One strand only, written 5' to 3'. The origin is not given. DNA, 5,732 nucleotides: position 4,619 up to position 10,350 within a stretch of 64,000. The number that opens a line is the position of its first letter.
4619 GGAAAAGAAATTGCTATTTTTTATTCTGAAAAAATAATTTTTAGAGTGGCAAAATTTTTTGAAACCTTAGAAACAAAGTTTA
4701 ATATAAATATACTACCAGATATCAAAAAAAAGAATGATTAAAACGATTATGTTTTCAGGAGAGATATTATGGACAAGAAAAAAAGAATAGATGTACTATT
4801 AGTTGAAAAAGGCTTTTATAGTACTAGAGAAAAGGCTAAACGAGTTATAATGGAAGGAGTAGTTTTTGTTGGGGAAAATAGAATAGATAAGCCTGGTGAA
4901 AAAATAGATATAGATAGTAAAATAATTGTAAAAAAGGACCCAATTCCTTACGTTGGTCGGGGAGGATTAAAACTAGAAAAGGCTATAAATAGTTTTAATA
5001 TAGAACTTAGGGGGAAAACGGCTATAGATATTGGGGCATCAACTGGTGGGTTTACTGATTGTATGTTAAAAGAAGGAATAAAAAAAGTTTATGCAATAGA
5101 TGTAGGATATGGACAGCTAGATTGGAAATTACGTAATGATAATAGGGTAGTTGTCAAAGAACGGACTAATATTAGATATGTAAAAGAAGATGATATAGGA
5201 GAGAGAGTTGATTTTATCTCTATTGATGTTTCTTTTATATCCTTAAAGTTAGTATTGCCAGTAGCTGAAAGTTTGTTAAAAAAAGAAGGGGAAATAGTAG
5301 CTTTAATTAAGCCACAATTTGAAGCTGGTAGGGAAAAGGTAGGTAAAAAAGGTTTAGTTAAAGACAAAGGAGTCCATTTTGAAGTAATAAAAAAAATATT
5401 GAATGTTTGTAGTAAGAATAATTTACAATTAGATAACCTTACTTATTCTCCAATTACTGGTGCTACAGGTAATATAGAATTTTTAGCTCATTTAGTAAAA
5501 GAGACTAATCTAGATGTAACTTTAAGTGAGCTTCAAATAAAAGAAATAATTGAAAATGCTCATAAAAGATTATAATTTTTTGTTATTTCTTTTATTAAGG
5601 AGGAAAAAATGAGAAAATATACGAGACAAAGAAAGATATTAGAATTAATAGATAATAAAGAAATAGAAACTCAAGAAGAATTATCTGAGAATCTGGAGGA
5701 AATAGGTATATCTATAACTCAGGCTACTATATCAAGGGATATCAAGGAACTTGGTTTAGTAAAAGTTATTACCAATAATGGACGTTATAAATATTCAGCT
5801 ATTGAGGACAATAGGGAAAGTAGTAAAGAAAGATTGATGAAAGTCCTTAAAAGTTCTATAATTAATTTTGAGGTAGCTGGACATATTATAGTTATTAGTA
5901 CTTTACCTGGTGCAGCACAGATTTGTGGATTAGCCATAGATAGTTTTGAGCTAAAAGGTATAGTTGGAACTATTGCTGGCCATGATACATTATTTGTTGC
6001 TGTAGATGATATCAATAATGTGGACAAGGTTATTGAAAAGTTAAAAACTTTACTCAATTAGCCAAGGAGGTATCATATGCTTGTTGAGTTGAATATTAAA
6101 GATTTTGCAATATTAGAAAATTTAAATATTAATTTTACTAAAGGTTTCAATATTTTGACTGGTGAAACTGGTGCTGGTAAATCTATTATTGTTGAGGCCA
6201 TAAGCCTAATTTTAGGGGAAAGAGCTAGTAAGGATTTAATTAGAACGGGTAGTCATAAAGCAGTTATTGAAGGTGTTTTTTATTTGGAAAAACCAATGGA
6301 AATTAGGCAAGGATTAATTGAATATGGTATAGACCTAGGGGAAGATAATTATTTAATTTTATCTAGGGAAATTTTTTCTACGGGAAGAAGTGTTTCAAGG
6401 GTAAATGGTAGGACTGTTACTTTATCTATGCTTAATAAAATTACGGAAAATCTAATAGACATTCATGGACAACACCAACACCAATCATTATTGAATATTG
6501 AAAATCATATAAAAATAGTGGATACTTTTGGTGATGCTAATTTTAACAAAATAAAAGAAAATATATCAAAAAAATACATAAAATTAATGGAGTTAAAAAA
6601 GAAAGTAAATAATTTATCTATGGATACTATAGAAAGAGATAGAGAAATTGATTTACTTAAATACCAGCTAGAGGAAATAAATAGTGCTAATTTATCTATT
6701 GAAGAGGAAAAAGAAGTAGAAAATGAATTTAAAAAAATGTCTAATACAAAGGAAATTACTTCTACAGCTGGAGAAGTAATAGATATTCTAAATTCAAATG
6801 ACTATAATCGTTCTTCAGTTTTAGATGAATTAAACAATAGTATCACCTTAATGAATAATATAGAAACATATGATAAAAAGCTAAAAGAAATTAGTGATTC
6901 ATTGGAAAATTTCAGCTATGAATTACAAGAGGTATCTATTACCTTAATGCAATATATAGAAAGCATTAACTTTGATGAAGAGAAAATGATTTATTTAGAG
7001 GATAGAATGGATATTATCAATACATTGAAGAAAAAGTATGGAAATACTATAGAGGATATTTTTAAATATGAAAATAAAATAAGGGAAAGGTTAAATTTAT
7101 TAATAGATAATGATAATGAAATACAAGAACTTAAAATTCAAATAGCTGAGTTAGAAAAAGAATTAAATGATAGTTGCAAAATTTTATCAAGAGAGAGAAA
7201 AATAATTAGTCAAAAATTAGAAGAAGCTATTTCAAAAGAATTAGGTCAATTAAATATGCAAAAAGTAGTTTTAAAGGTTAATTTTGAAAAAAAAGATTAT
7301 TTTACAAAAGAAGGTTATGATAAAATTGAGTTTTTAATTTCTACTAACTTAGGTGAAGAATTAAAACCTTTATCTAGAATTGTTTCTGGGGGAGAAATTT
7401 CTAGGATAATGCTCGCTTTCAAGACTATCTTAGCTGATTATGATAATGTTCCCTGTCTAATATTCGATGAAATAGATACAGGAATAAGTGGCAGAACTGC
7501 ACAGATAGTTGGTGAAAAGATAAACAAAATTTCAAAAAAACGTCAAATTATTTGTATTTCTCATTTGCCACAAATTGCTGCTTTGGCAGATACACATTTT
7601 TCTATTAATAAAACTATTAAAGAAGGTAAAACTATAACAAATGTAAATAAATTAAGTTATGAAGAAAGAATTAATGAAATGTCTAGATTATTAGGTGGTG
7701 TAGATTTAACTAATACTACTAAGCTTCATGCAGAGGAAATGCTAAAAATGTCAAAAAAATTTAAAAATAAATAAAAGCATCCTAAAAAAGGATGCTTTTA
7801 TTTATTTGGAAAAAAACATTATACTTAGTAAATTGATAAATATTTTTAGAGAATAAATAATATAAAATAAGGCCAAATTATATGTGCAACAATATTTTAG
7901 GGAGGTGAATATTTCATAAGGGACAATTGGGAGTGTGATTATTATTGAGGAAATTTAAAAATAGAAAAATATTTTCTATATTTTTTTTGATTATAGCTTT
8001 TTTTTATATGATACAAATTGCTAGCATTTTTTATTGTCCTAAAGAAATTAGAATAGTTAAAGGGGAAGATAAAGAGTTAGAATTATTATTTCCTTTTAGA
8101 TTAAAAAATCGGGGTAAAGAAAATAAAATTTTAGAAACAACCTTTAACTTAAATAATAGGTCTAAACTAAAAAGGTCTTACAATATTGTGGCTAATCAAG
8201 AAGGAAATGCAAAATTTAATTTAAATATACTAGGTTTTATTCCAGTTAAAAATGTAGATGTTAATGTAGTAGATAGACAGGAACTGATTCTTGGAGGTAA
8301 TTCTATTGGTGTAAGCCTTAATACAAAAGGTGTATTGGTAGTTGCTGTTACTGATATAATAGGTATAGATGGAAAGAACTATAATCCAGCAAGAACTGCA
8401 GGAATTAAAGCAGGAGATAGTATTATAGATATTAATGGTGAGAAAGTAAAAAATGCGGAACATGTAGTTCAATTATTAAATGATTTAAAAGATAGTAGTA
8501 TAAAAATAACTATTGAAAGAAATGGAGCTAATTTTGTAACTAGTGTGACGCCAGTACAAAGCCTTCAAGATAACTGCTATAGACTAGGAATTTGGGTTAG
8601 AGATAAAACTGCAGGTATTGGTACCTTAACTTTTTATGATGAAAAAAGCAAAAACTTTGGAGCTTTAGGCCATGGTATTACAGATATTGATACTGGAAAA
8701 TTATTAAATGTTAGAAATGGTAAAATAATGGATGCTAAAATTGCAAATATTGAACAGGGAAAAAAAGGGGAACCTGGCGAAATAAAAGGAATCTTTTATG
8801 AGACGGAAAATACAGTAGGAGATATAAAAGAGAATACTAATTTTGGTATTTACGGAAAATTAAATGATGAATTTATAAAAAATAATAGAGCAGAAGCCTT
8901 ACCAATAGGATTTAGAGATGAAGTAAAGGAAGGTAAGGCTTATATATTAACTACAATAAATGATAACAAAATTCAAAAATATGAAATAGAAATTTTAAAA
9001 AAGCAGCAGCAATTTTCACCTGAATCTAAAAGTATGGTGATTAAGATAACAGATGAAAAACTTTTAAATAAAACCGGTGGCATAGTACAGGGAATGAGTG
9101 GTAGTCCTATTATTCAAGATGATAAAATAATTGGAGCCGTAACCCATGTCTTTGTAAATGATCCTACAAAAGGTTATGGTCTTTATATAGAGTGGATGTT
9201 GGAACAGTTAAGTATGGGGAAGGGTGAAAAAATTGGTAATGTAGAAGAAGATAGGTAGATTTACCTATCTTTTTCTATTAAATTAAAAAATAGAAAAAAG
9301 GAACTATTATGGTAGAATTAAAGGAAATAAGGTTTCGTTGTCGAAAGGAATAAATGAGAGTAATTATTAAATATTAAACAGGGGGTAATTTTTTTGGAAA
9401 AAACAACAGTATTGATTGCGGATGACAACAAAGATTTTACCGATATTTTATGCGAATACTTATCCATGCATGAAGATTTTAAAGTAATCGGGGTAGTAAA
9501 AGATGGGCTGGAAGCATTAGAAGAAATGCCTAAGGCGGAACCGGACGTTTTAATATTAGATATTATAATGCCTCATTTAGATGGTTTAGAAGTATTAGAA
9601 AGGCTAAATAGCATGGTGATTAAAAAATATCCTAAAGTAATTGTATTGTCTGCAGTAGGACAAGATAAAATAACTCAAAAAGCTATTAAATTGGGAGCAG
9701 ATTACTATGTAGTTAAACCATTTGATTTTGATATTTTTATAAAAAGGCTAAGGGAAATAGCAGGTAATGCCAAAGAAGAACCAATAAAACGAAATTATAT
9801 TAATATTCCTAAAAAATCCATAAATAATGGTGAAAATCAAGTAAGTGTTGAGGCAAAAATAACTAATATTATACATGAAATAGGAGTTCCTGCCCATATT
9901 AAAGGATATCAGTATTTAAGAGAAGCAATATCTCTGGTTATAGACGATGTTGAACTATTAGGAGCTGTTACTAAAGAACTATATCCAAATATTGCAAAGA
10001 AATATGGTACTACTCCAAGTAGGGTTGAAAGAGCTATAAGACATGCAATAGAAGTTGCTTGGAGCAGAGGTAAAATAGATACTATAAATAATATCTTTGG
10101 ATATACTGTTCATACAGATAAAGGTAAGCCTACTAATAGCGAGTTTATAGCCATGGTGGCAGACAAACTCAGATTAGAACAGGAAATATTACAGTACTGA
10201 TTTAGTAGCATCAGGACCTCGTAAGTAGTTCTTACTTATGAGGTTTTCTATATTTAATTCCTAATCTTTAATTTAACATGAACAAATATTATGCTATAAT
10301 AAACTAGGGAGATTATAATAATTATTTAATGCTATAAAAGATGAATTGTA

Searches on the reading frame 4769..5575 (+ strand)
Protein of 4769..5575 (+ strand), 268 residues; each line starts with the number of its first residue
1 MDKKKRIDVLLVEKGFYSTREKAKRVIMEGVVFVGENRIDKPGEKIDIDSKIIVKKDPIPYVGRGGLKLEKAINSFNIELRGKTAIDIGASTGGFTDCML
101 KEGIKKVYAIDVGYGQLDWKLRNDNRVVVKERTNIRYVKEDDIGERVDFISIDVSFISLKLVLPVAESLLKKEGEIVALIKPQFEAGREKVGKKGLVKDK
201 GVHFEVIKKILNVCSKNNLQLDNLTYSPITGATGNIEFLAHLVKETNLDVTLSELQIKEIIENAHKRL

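Call 4: search_protein_families(library=pfam, proteins=[window:4769-5575:+])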
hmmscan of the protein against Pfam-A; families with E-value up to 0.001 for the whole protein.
window:4769-5575:+ (268 aa): 2 families
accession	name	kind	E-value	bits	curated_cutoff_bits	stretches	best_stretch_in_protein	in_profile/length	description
PF01728.25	FtsJ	-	2.3e-43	148.6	24.1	1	61-242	1-179/181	FtsJ-like methyltransferase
PF01479.30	S4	-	6.8e-09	35.8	22.8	1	6-47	2-43/48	S4 domain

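Call 5: search_protein_families(library=ncbifam, proteins=[window:4769-5575:+])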
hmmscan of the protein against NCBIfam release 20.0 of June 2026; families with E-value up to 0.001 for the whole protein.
window:4769-5575:+ (268 aa): 5 families
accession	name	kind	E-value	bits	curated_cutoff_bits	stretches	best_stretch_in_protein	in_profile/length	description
TIGR00478.1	tly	subfamily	8.5e-81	270.6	185.8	1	6-237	1-228/228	TlyA family rRNA (cytidine-2'-O)-methyltransferase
NF049952.1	23rRNACMtaseTlyA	equivalog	3.9e-58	196.7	250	1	6-243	2-235/236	23S rRNA (cytidine-2'-O)-methyltransferase TlyA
TIGR00406.1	prmA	equivalog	0.00013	21.5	183.15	1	78-176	156-255/288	50S ribosomal protein L11 methyltransferase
TIGR02469.1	CbiT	equivalog_domain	0.00018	21.8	78.3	1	78-178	15-120/124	precorrin-6Y C5,15-methyltransferase (decarboxylating) subunit CbiT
TIGR01017.1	rpsD_bact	equivalog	0.00089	19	177.2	0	5-56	90-141/200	30S ribosomal protein S4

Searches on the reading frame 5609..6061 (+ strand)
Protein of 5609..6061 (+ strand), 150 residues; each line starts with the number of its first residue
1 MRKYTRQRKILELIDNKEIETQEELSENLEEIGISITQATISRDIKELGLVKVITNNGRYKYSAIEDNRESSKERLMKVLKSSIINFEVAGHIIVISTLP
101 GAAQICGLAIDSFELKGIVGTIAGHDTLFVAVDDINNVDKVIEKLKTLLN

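Call 4: search_protein_families(library=pfam, proteins=[window:5609-6061:+])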
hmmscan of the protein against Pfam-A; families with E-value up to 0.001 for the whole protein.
window:5609-6061:+ (150 aa): 2 families
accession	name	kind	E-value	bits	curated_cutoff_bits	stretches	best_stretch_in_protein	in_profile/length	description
PF01316.27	Arg_repressor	-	1.2e-24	86.2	27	1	1-68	1-68/70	Arginine repressor, DNA binding domain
PF02863.23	Arg_repressor_C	-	1.7e-20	73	25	1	80-146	1-67/68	Arginine repressor, C-terminal domain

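Call 5: search_protein_families(library=ncbifam, proteins=[window:5609-6061:+])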
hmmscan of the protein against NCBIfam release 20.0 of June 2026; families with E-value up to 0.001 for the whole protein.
window:5609-6061:+ (150 aa): 6 families
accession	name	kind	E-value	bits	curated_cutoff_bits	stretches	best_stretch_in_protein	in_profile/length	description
NF001680.0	PRK00441.1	equivalog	7.5e-51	172.2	184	1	3-149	2-148/150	arginine repressor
TIGR01529.1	argR_whole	equivalog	1.4e-41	141.9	130.45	1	5-149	2-146/146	arginine repressor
NF003281.1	PRK04280.1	equivalog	1e-40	139.3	182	1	3-149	2-148/148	transcriptional regulator AhrC/ArgR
NF002880.0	PRK03341.1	equivalog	1.2e-32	112.9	200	1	3-146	15-164/170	arginine repressor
NF003457.0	PRK05066.1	equivalog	7.8e-19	67.8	194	1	9-150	13-153/156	transcriptional regulator ArgR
NF007720.0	PRK10411.1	equivalog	2.7e-05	23.6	259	1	3-82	2-75/243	L-fucose operon activator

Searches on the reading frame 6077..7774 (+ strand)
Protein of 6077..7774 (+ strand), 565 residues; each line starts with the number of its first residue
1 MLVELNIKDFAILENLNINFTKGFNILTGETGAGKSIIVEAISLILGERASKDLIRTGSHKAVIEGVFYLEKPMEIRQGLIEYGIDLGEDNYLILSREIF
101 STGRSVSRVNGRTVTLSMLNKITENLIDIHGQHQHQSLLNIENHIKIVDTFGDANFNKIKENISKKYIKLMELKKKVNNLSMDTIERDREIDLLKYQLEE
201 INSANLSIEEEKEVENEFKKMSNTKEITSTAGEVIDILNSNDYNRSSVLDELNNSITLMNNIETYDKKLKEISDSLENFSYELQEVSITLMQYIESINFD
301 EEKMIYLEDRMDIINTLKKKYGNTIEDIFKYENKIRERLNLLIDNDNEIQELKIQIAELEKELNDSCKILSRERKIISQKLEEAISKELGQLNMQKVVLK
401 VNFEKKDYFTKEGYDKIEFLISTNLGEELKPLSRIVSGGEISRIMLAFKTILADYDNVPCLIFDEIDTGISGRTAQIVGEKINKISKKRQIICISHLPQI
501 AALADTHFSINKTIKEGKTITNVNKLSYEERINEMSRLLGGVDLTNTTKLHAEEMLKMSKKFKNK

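Call 4: search_protein_families(library=pfam, proteins=[window:6077-7774:+])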
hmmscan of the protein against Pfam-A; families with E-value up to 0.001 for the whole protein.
window:6077-7774:+ (565 aa): 3 families
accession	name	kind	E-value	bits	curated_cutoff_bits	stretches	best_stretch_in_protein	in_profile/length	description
PF02463.25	SMC_N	-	5.5e-18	65.6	40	1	2-512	2-213/220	RecF/RecN/SMC N terminal domain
PF13476.12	AAA_23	-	1.4e-13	52.4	27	1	5-221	2-196/201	AAA domain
PF13304.12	AAA_21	-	0.00022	21.8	27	0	24-81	1-63/304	AAA domain, putative AbiEii toxin, Type IV TA system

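Call 5: search_protein_families(library=ncbifam, proteins=[window:6077-7774:+])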
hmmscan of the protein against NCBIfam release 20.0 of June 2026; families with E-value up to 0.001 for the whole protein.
window:6077-7774:+ (565 aa): 17 families
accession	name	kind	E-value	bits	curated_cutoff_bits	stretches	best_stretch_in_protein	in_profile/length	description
TIGR00634.1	recN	equivalog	3.8e-164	547.7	407.85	1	1-557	1-562/563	DNA repair protein RecN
NF008121.0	PRK10869.1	equivalog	1e-125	420.4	418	1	1-557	1-552/553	DNA repair protein RecN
TIGR02169.1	SMC_prok_A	equivalog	3.5e-11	41.6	729.4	2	6-54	9-55/1165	chromosome segregation protein SMC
NF045780.1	TrlF_fam_ATP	equivalog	1.1e-08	34.3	350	1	7-423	295-737/944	TrlF family AAA-like ATPase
NF003034.1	PRK03918.1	equivalog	3.6e-08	31.9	700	1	4-47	5-50/878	DNA double-strand break repair ATPase Rad50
TIGR02168.1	SMC_prok_B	equivalog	4.3e-07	28.1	567.35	0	15-64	16-64/1181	chromosome segregation protein SMC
TIGR00611.2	recf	equivalog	1.2e-06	27.9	172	1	4-72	3-76/339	DNA replication/repair protein RecF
NF002244.0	PRK01156.1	equivalog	1.5e-06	26.6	847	1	5-101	6-107/895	DNA double-strand break repair ATPase Rad50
TIGR02857.1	CydD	equivalog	2.2e-06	26.9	435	1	428-507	451-526/529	thiol reductant ABC exporter subunit CydD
NF007600.2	PRK10246.1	equivalog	6.2e-06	24.5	750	1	165-409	527-769/1047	exonuclease subunit SbcC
NF041034.1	Rad50_Sulf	equivalog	1.7e-05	22.9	1000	1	4-66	5-71/872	DNA double-strand break repair ATPase Rad50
NF008364.0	PRK11160.1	equivalog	5e-05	22.1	630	1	360-499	409-536/575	heme ABC transporter ATP-binding protein/permease CydC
TIGR02324.1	CP_lyasePhnL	equivalog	0.00012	21.7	256.3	0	419-504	132-215/224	phosphonate C-P lyase system protein PhnL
NF040873.1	AztA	equivalog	0.00015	21.4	220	0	436-506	120-187/191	zinc ABC transporter ATP-binding protein AztA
TIGR01846.1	type_I_sec_HlyB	subfamily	0.00035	19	725.55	0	435-498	593-652/694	type I secretion system permease/ATPase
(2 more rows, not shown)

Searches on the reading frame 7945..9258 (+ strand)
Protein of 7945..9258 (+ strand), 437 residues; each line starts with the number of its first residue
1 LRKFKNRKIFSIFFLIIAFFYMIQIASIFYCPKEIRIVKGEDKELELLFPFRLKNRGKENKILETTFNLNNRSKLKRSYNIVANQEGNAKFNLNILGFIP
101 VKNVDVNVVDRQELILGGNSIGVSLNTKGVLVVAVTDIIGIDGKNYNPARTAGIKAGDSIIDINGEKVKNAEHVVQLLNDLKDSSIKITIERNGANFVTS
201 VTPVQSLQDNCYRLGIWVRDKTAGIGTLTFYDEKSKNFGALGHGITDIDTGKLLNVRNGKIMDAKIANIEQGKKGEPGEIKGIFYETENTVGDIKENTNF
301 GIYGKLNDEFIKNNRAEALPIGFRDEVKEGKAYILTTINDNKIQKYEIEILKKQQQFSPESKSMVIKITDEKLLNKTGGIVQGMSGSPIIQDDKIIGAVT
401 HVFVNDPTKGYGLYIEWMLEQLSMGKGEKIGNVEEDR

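Call 4: search_protein_families(library=pfam, proteins=[window:7945-9258:+])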
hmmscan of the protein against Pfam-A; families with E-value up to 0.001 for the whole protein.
window:7945-9258:+ (437 aa): 5 families
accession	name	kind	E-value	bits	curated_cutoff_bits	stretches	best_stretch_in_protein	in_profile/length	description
PF05580.18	Peptidase_S55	-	7.5e-93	310.8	25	1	211-419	2-210/210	SpoIVB peptidase S55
PF17820.7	PDZ_6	-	2.7e-08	33.9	27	1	148-192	10-54/54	PDZ domain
PF13180.12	PDZ_2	-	1.7e-07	31.9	27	1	123-196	7-73/80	PDZ domain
PF00595.29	PDZ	-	8.9e-06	26.4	23.2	1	145-190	35-80/81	PDZ domain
PF14685.13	PDZ_Tricorn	-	5.9e-05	23.4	25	1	147-195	31-81/88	Tricorn protease PDZ domain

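Call 5: search_protein_families(library=ncbifam, proteins=[window:7945-9258:+])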
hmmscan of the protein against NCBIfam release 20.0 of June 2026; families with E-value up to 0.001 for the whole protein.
window:7945-9258:+ (437 aa): 13 families
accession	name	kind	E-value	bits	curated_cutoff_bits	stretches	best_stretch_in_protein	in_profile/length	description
TIGR02860.1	spore_IV_B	equivalog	1.7e-147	491.6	305.25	1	3-421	3-398/402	SpoIVB peptidase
TIGR00054.1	TIGR00054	equivalog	1.7e-10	40.3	147.55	1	147-209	213-272/421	RIP metalloprotease RseP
NF040960.1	MamE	equivalog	7.7e-09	34.7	800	1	146-197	477-529/659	magnetosome formation protease MamE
NF041521.1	HhoA_HhoB_HtrA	equivalog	1.8e-07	30.8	450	1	123-203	257-331/335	HhoA/HhoB/HtrA family serine endopeptidase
TIGR00225.1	prc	subfamily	4.8e-07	29.1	218.6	1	145-198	71-126/335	C-terminal processing peptidase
TIGR02037.1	degP_htrA_DO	subfamily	1.2e-06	27.8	416.2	1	146-202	269-326/434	Do family serine endopeptidase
NF008046.0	PRK10779.1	equivalog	1.5e-05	24.3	477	1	147-205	233-291/450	sigma E protease regulator RseP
TIGR01713.1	typeII_sec_gspC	equivalog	1.9e-05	24.4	101.6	1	144-195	199-251/259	type II secretion system protein GspC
NF041199.1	trx7_PDZ_seleno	equivalog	3.2e-05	23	300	1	145-201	212-270/390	Trx7/PDZ domain-containing (seleno)protein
NF045589.1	Cterm_S41_CtpB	exception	0.00022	20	633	1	141-197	135-193/416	carboxyl-terminal processing protease CtpB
NF041515.1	GspC_delta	equivalog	0.00024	20.9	150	1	153-197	259-304/311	type II secretion system protein GspC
NF045590.1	Cterm_S41_CtpC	exception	0.00054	18.9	665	1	144-197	137-192/418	carboxyl-terminal processing protease CtpC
TIGR02038.1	protease_degS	equivalog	0.00061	19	422.95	0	126-202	268-345/351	outer membrane-stress sensor serine endopeptidase DegS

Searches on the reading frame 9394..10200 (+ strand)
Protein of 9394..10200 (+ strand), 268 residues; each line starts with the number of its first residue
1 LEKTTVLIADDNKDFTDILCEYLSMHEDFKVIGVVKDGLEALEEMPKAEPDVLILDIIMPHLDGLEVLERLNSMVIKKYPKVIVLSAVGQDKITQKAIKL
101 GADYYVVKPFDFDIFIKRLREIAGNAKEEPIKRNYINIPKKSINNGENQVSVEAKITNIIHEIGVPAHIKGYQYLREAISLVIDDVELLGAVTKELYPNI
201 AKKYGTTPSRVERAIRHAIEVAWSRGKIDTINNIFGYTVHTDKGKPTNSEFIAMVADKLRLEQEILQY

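Call 4: search_protein_families(library=pfam, proteins=[window:9394-10200:+])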
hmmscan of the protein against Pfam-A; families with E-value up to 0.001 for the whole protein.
window:9394-10200:+ (268 aa): 2 families
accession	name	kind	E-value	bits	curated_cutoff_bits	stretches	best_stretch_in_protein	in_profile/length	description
PF08769.17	Spo0A_C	-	2.1e-47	159.9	25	1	156-259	1-104/104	Sporulation initiation factor Spo0A C terminal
PF00072.30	Response_reg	-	4.1e-25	88.5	30.2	1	6-119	1-110/111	Response regulator receiver domain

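Call 5: search_protein_families(library=ncbifam, proteins=[window:9394-10200:+])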
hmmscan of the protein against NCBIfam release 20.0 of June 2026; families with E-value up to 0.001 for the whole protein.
window:9394-10200:+ (268 aa): 91 families (the best 25 are shown)
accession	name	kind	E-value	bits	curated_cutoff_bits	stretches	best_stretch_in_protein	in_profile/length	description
TIGR02875.1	spore_0_A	equivalog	3.6e-120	400.1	200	1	3-264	2-260/262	sporulation transcription factor Spo0A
NF041367.1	CheY_Halo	equivalog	2.6e-20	72.9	200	1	6-120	1-111/114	chemotaxis protein CheY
NF001965.0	PRK00742.1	subfamily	5.8e-20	71.8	293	1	2-110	2-109/357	chemotaxis-specific protein-glutamate methyltransferase CheB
NF011896.0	PRK15369.1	equivalog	7.2e-18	65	242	1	2-125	2-123/211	two component system response regulator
TIGR02154.1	PhoB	equivalog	1.3e-17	63.9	296.2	1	4-156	3-152/226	phosphate regulon transcriptional regulator PhoB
NF012227.0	AdeR_RR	equivalog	2.7e-17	63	340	1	4-135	12-138/239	efflux system response regulator transcription factor AdeR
NF007935.0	PRK10651.1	equivalog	5.1e-17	61.8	250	1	2-123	5-124/216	two-component system response regulator NarL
NF045944.1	ResRegRpaBCyano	equivalog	8.5e-17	61.3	330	1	7-130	1-119/229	response regulator transcription factor RpaB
NF009206.0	PRK12555.1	subfamily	2.7e-16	59.5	342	1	5-109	2-105/340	chemotaxis-specific protein-glutamate methyltransferase CheB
NF040689.1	MtrAB_MtrA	equivalog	3e-16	59.4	300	1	6-153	1-141/219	MtrAB system response regulator MtrA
NF040534.1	resp_reg_YycF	equivalog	5.1e-16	58.6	340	1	5-150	2-147/231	response regulator YycF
NF041733.1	resp_reg_CseB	equivalog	8.2e-16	58.1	350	1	30-135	25-127/228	two-component system response regulator CseB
TIGR01387.1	cztR_silR_copR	subfamily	8.3e-16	58.3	279.2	1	6-140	1-129/218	heavy metal response regulator transcription factor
NF008677.0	PRK11697.1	equivalog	9.5e-16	57.9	246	1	5-134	3-127/238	two-component system response regulator BtsR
NF033120.0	vanR_FM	exception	1e-15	58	460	1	1-111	1-106/231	vancomycin resistance response regulator transcription factor, VanR-F/VanR-M family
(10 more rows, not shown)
